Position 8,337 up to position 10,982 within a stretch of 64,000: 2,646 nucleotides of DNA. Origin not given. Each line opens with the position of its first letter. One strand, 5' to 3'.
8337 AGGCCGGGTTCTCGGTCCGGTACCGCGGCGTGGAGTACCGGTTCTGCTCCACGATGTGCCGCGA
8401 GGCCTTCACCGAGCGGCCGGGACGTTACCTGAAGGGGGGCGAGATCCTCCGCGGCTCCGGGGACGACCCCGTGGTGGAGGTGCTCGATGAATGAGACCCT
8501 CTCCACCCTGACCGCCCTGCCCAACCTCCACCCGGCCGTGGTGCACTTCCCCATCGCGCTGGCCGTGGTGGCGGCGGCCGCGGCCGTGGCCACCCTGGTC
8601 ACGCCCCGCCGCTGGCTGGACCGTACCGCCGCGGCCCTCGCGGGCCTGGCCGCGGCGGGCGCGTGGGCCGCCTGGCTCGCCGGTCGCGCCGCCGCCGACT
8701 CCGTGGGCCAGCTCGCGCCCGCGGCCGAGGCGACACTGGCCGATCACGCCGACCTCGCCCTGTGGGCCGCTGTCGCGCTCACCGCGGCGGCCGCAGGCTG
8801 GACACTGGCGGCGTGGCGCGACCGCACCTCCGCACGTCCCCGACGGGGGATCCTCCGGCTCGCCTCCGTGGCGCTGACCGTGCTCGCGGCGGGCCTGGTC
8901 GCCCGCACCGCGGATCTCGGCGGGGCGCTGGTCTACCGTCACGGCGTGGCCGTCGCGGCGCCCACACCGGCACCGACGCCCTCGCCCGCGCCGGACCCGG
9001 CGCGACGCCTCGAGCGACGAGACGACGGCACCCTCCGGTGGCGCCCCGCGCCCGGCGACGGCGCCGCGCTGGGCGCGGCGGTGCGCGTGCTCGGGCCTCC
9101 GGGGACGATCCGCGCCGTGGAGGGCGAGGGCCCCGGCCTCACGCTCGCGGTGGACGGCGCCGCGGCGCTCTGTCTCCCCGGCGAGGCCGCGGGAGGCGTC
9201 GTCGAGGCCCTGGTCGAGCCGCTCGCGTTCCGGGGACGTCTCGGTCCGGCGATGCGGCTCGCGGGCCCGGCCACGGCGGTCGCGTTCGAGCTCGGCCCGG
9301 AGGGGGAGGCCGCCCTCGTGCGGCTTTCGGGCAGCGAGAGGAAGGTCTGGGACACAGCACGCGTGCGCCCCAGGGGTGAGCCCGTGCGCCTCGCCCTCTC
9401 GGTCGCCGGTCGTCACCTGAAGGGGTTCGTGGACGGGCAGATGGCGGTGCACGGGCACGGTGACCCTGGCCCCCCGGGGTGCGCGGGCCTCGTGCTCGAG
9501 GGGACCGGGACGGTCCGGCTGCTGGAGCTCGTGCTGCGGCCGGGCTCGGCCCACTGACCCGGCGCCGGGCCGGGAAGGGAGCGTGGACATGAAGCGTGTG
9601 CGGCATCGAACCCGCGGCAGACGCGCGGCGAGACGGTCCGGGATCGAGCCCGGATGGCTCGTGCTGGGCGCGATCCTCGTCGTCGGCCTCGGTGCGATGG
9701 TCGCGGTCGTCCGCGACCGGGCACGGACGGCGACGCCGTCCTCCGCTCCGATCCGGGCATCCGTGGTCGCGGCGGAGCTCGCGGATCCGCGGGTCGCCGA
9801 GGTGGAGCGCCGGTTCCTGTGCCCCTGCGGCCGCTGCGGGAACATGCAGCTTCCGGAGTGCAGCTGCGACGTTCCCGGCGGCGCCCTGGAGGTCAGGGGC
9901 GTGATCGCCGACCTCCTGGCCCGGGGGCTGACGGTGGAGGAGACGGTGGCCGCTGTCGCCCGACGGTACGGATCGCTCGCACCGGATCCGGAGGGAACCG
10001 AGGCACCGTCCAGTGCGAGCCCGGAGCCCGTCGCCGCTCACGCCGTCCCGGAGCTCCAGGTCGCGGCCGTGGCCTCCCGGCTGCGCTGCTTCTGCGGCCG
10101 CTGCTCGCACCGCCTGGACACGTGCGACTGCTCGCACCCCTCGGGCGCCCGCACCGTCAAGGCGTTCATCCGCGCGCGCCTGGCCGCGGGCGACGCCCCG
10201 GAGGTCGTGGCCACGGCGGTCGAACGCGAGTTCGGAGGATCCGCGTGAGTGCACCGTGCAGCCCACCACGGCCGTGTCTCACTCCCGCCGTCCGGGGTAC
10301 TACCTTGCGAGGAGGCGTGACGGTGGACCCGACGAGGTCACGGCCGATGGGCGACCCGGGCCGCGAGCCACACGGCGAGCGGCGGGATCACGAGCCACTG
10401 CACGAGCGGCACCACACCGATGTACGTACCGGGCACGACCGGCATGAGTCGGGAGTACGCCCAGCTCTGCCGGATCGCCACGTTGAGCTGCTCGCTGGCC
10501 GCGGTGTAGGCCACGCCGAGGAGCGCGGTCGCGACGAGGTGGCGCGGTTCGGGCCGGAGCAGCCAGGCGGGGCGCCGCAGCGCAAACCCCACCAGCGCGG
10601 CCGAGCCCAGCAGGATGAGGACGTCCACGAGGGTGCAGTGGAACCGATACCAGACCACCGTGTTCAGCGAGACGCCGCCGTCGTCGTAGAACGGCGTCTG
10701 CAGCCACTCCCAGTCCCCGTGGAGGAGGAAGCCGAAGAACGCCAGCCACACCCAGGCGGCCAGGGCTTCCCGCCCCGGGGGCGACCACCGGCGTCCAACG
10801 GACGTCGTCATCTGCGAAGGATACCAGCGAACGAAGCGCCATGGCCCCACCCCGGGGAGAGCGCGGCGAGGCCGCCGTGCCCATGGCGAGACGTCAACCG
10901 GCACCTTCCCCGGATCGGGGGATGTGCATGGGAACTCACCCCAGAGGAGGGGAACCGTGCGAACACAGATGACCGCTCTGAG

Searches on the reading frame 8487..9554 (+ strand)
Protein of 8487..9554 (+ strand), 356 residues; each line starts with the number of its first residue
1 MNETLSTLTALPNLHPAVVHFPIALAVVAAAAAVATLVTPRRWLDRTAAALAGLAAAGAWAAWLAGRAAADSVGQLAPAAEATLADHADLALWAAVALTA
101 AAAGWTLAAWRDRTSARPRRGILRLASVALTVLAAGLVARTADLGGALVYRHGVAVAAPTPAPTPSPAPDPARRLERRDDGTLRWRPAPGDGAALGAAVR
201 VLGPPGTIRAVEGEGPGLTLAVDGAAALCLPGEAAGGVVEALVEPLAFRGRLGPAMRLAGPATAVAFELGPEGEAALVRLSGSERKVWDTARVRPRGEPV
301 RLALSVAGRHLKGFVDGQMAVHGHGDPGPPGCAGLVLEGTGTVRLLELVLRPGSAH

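Call 4: search_protein_families(library=pfam, proteins=[window:8487-9554:+], max_evalue=1)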
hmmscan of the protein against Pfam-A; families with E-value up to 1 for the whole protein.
window:8487-9554:+ (356 aa): 2 families
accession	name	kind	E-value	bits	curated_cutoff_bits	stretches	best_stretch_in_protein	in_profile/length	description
PF09990.14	DUF2231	-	4.6e-15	56.3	26.4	1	13-157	3-138/139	Predicted membrane protein (DUF2231)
PF13567.11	DUF4131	-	0.84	9.7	31.6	1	21-78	5-63/165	Domain of unknown function (DUF4131)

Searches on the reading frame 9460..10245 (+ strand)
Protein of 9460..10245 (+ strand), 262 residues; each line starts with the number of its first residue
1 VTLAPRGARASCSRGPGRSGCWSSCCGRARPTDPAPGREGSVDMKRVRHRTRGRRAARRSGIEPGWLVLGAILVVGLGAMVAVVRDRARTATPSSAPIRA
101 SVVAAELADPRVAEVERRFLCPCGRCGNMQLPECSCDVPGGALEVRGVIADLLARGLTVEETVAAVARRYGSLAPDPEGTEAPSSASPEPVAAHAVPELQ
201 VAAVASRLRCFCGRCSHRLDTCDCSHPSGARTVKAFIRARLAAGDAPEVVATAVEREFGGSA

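Call 4: search_protein_families(library=pfam, proteins=[window:9460-10245:+], max_evalue=1)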
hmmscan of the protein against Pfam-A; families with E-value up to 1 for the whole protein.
window:9460-10245:+ (262 aa): 2 families
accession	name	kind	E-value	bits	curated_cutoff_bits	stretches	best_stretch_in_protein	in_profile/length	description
PF03918.19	CcmH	-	2.8e-07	30.3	25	2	187-259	15-83/143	Cytochrome C biogenesis protein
PF10045.14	DUF2280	-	0.07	13.7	24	1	232-259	7-34/103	Uncharacterized conserved protein (DUF2280)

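Call 5: search_protein_families(library=ncbifam, proteins=[window:9460-10245:+], max_evalue=1)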
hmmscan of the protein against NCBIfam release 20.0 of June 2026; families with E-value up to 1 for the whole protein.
window:9460-10245:+ (262 aa): 0 families

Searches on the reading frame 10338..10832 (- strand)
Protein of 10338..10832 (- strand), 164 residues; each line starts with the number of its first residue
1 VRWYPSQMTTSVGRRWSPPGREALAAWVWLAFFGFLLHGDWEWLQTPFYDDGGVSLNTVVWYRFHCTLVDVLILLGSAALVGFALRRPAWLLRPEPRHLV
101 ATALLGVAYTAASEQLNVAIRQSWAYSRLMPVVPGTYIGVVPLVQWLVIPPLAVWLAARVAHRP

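Call 5: search_protein_families(library=ncbifam, proteins=[window:10338-10832:-], max_evalue=1)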
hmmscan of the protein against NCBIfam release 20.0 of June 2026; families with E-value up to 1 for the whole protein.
window:10338-10832:- (164 aa): 1 family
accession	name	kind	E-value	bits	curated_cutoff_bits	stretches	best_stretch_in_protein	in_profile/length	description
TIGR02595.1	PEP_CTERM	domain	0.94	10.5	16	0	94-109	2-17/24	PEP-CTERM sorting domain-containing protein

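Call 15: search_protein_families(library=pfam, proteins=[window:10338-10832:-], max_evalue=0.01)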
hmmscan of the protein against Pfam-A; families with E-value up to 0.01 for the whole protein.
window:10338-10832:- (164 aa): 0 families
